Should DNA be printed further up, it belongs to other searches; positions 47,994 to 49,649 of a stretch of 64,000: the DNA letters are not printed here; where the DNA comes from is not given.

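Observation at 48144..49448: AcpS (holo-ACP synthase) fused to a YjeF_C NAD(P)HX dehydratase, with no YjeF_N epimerase domain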

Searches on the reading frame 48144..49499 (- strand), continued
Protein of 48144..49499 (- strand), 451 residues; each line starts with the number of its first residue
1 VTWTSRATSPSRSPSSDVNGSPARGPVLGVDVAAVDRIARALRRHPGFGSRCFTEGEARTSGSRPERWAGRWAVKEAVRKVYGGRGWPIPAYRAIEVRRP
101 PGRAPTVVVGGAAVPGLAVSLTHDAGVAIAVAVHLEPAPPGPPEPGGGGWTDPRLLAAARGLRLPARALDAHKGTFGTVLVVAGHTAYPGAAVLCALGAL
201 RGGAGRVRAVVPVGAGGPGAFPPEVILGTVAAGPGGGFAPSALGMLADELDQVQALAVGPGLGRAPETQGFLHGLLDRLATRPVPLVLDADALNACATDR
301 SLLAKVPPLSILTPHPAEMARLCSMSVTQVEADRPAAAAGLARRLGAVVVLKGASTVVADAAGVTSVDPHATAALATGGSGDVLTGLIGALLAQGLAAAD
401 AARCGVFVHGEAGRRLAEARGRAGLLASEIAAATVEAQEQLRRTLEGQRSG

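Call 11: search_solved_structures(query=window:48144-49448:-, max_evalue=0.01, show_alignments=2)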
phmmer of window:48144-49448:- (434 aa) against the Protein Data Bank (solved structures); distinct sequences matched with E-value up to 0.01: 24.
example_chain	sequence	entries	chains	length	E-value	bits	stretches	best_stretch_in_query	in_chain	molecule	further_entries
2ax3_A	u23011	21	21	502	3.3e-41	144.9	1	147-424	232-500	hypothetical protein TM0922 | Bifunctional NAD(P)H-hydrate repair enzyme Nnr | Putative uncharacterized protein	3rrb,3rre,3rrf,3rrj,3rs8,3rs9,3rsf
1kyh_A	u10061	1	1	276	1.4e-31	113.2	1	146-414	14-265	Hypothetical 29.9 kDa protein in SIGY-CYDD intergenic region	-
3rph_A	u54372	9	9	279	1.4e-31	113.2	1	146-414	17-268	ADP/ATP-dependent NAD(P)H-hydrate dehydratase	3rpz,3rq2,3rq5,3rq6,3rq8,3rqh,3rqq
2r3b_A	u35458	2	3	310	4.2e-18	68.8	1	149-401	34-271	YjeF-related protein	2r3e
3bgk_A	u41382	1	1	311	1.2e-16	64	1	147-401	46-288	Putative uncharacterized protein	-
6efw_A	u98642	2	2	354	4.9e-13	52.1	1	138-378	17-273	ATP-dependent (S)-NAD(P)H-hydrate dehydratase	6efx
3k5w_A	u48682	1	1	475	8.3e-13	51.3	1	268-395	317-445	Carbohydrate kinase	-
2jbz_A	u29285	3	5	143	3.4e-07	32.9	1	11-116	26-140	HOLO-[ACYL-CARRIER-PROTEIN] SYNTHASE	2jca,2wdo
2wdy_A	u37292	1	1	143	6.5e-06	28.6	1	11-116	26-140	HOLO-[ACYL-CARRIER-PROTEIN] SYNTHASE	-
2wds_A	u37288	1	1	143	1.1e-05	27.9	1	11-116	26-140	HOLO-[ACYL-CARRIER-PROTEIN] SYNTHASE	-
1f80_A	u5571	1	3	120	1.8e-05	27.1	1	11-114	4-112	HOLO-(ACYL CARRIER PROTEIN) SYNTHASE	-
1f7t_A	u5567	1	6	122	2.3e-05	26.8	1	11-114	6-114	HOLO-(ACYL CARRIER PROTEIN) SYNTHASE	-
1f7l_A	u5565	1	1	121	2.4e-05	26.7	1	11-114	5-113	HOLO-(ACYL CARRIER PROTEIN) SYNTHASE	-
4hc6_A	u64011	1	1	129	4.3e-05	25.9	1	11-116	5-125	Holo-[acyl-carrier-protein] synthase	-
3h7q_A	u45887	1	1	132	7e-05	25.2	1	11-116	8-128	Holo-[acyl-carrier-protein] synthase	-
5xuk_A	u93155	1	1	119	0.0001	24.7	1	11-116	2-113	Holo-[acyl-carrier-protein] synthase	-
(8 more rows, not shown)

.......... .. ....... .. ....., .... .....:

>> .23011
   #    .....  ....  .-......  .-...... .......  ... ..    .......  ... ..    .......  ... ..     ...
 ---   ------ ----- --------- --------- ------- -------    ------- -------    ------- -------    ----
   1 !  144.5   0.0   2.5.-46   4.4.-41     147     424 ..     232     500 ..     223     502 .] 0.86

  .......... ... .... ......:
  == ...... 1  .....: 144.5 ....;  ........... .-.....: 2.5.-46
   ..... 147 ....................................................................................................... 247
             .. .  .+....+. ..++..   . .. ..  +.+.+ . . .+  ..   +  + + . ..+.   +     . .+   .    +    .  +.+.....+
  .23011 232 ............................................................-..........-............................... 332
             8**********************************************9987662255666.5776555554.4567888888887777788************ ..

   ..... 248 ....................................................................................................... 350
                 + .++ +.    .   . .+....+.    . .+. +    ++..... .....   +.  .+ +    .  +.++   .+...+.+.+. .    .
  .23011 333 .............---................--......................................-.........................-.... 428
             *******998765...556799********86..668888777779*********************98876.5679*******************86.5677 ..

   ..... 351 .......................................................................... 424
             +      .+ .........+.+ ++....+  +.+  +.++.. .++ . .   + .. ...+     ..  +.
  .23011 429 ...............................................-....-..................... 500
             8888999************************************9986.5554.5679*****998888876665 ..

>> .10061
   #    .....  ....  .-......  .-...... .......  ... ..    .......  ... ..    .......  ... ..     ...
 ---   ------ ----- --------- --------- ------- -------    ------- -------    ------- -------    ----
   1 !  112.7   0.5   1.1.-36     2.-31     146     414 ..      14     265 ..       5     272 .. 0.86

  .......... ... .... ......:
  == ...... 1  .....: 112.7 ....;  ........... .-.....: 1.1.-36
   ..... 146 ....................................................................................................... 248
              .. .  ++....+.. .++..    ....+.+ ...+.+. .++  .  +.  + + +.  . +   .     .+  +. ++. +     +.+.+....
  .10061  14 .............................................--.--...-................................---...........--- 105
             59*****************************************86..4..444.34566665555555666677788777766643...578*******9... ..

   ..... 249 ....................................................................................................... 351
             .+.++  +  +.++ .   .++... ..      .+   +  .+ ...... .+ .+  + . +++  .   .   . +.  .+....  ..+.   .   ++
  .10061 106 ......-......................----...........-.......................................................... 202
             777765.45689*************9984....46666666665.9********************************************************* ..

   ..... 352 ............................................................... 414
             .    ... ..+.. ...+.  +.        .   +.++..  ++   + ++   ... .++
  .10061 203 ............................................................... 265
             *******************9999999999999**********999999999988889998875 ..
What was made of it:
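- On NnrD / YjeF_C ADP-dependent (S)-NAD(P)HX dehydratase (PF01256, TIGR00196): They align to TM0922 and YxkO (call 11).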

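Call 15: find_related_loci(query=A1, collection=genome_contigs, flank=10000)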
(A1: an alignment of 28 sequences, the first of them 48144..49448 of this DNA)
Query A1 (434 aa) in genome_contigs; peptide patterns used: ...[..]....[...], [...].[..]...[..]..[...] (x = any residue, [..] = any of these).
600 stretches matched a pattern (row limit reached: there are more); 595 encode a relative of the query (tblastn E <= 1e-3); the best 80 are kept; 80 distinct loci.
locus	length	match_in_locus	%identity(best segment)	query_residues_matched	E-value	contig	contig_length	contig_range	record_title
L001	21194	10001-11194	48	20-433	3e-81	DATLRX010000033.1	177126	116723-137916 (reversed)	MAG TPA_asm: Candidatus Acidiferrales bacterium isolate SMAG_U13915 k141_289870, whole genome shotgun sequence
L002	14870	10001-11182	47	20-429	5e-78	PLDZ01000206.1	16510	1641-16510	MAG: Candidatus Dormiibacterota bacterium isolate palsa_844 73.20111000_P1M.26_contig_6659, whole genome shotgun sequenc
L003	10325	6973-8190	44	11-426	5e-69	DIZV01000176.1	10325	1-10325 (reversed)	MAG TPA_asm: Chloroflexi bacterium UBA6019 UBA6019_contig_2878, whole genome shotgun sequence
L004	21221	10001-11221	48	2-421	9e-66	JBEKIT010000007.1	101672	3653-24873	MAG: Candidatus Dormibacteria bacterium isolate SPRUCE 306 SPRUCE_306_7, whole genome shotgun sequence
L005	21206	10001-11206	43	11-421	5e-65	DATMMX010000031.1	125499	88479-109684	MAG TPA_asm: Candidatus Angelobacter sp. isolate SMAG_U12835 k141_152031, whole genome shotgun sequence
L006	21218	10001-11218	40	9-425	8e-63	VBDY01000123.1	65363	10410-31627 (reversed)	MAG: Chloroflexi bacterium isolate CF_12 14_0929_12_20cm_scaffold_248, whole genome shotgun sequence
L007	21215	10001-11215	43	12-433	9e-62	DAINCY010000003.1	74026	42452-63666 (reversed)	MAG TPA_asm: Candidatus Dormiibacterota bacterium isolate CTOTU41359 NODE_77_length_74026_cov_7.231023, whole genome sho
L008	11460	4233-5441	43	11-426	6e-60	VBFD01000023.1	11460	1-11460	MAG: Chloroflexi bacterium isolate CF_43 14_0929_12_40cm_scaffold_3252, whole genome shotgun sequence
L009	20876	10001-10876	42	122-413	1e-55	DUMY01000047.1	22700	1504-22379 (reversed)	MAG TPA_asm: Syntrophomonadaceae bacterium isolate AS05jafATM_105 14648_AS05, whole genome shotgun sequence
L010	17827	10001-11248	45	11-425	3e-53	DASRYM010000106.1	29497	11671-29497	MAG TPA_asm: Candidatus Zixiibacteriota bacterium isolate SMAG_U13342 k141_30370, whole genome shotgun sequence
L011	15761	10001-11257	43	11-427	4e-52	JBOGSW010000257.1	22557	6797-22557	MAG: Candidatus Limnocylindria bacterium isolate M3-S_metawrap_bin.20 k127_1376501, whole genome shotgun sequence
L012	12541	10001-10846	42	143-427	4e-51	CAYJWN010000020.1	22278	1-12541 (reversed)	MAG TPA_asm: uncultured Planctomycetales bacterium isolate ERP125453_co1_486 genome assembly, contig: NODE_2184_length_2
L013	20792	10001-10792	46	150-414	6e-50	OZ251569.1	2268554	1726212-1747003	MAG: Thermodesulfobacteriota bacterium isolate 35404873-1dcd-4dbd-b155-cc8a8283caff genome assembly, chromosome: 1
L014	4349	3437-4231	42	147-413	7e-50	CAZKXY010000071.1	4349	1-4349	MAG TPA_asm: uncultured Planctomycetales bacterium isolate binchicken_co21_270 genome assembly, contig: NODE_29663_lengt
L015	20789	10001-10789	39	147-413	7e-48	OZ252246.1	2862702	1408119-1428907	MAG: Nitrospinales bacterium isolate 09764799-6df8-48cc-ac82-a3f7e3b0517f genome assembly, chromosome: 1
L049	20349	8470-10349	42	11-425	6e-41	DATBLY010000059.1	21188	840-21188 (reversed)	MAG TPA_asm: Actinomycetota bacterium isolate SMAG_U3984 k141_1851289, whole genome shotgun sequence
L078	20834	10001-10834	44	147-424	6e-39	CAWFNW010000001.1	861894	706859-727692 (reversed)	MAG: uncultured Actinomycetes bacterium isolate MFD05942.bin.1.20 genome assembly, contig: contig_13808, whole genome sh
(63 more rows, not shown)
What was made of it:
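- The locus scan was biased toward AcpS-containing loci, because one of its two search patterns came from the AcpS domain (call 15).
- Tried and rejected: Adjacency frequencies from that survey are biased, because one of the two search patterns came from the AcpS domain (call 15).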

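Call 33: search_protein_representatives(alignment_id=A1)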
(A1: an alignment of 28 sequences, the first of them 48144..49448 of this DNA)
Query: 28 sequences, 418 profile positions. Proteins with E-value up to 0.001 (for the whole library): 47611; up to 1e-10: 29096; up to 1e-30: 14943. The best 150 are listed.
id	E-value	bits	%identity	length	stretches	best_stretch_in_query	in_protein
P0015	2.1e-175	599.8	-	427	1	3-413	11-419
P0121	6.1e-162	555.5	-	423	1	5-416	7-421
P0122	2.7e-139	480.9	-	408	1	3-411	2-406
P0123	5.7e-138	476.6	-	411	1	7-415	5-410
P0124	4.0e-136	470.5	-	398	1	13-414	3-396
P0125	1.3e-128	445.7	-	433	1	5-414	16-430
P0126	4.7e-119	414.3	-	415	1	6-409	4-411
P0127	2.0e-112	392.4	-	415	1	4-413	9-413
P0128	2.7e-108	378.8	-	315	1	121-416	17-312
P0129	6.5e-101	354.5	-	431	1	3-412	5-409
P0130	5.4e-96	338.3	-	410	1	9-410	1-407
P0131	8.7e-94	331.0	-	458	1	148-414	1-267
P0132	6.9e-92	324.7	-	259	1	6-245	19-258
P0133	9.1e-92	324.4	-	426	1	5-407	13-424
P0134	1.7e-91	323.5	-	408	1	5-405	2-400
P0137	1.1e-87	310.9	-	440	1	5-403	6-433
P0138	1.5e-87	310.4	-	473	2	131-404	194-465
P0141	2.2e-84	300.0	-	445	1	7-413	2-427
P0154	1.7e-81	290.5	-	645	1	5-223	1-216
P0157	3.0e-81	289.7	-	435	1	5-415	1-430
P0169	8.8e-80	284.9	-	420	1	7-407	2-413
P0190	5.5e-78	279.0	-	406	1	5-411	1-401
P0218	9.7e-77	274.9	-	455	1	8-410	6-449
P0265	4.7e-75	269.3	-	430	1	5-404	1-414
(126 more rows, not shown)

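Call 35: list_cluster_members(proteins=[P0129, P0133, P0137, P0138, P0141, P0157, P0169, P0190, P0218, P0265])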
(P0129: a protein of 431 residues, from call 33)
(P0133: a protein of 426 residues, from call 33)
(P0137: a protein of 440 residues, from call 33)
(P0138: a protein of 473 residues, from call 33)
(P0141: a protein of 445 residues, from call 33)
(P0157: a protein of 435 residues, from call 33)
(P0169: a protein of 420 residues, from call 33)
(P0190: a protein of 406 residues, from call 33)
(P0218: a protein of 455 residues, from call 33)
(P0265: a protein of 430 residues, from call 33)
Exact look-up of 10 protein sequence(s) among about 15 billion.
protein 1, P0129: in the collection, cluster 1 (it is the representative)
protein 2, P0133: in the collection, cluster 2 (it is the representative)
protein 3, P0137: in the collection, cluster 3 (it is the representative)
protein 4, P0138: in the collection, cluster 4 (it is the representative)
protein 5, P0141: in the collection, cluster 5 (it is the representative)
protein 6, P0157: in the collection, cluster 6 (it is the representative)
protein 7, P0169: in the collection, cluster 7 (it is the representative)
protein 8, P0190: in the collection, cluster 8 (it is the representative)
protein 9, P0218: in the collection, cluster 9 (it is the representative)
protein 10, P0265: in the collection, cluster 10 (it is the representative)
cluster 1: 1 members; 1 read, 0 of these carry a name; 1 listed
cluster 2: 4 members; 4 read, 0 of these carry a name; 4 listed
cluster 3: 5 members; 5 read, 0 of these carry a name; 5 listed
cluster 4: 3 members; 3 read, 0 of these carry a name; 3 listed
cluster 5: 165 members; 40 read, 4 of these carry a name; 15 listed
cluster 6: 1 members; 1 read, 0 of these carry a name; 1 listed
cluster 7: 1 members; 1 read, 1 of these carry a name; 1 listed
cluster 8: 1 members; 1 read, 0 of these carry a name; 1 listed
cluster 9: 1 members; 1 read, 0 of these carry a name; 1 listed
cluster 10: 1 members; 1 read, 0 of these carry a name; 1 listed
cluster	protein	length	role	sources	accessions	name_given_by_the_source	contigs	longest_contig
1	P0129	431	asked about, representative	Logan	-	-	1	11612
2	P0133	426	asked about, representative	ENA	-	-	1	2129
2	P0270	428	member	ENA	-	-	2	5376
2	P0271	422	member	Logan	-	-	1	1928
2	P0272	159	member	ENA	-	-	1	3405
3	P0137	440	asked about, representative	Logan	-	-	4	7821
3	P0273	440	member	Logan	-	-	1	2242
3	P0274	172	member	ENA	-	-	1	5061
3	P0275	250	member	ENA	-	-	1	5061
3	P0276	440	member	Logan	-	-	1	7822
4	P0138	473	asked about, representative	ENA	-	-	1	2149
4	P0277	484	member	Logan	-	-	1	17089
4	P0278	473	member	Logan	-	-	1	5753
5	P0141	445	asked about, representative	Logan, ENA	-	-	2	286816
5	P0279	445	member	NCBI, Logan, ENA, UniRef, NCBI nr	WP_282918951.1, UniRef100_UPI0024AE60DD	NAD(P)H-hydrate dehydratase [Levyella massiliensis] | NAD(P)H-hydrate dehydratase n=1 Tax=Levyella massiliensis TaxID=938289 RepID=UPI0024AE60DD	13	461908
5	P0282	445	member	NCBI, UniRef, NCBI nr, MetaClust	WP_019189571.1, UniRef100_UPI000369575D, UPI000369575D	NAD(P)H-hydrate dehydratase [Levyella massiliensis] | NAD(P)H-hydrate dehydratase n=1 Tax=Levyella massiliensis TaxID=938289 RepID=UPI000369575D | status=active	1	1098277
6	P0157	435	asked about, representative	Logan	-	-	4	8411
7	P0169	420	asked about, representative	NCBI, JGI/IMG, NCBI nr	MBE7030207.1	MAG: NAD(P)H-hydrate dehydratase [Ruminococcaceae bacterium] | NAD(P)H-hydrate dehydratase [Oscillospiraceae bacterium]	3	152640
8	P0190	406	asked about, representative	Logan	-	-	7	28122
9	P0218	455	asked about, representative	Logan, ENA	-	-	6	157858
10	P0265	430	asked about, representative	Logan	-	-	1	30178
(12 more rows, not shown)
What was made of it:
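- These include RefSeq proteins from the cultured Levyella massiliensis, seen on contigs up to 1.68 Mb (call 35).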
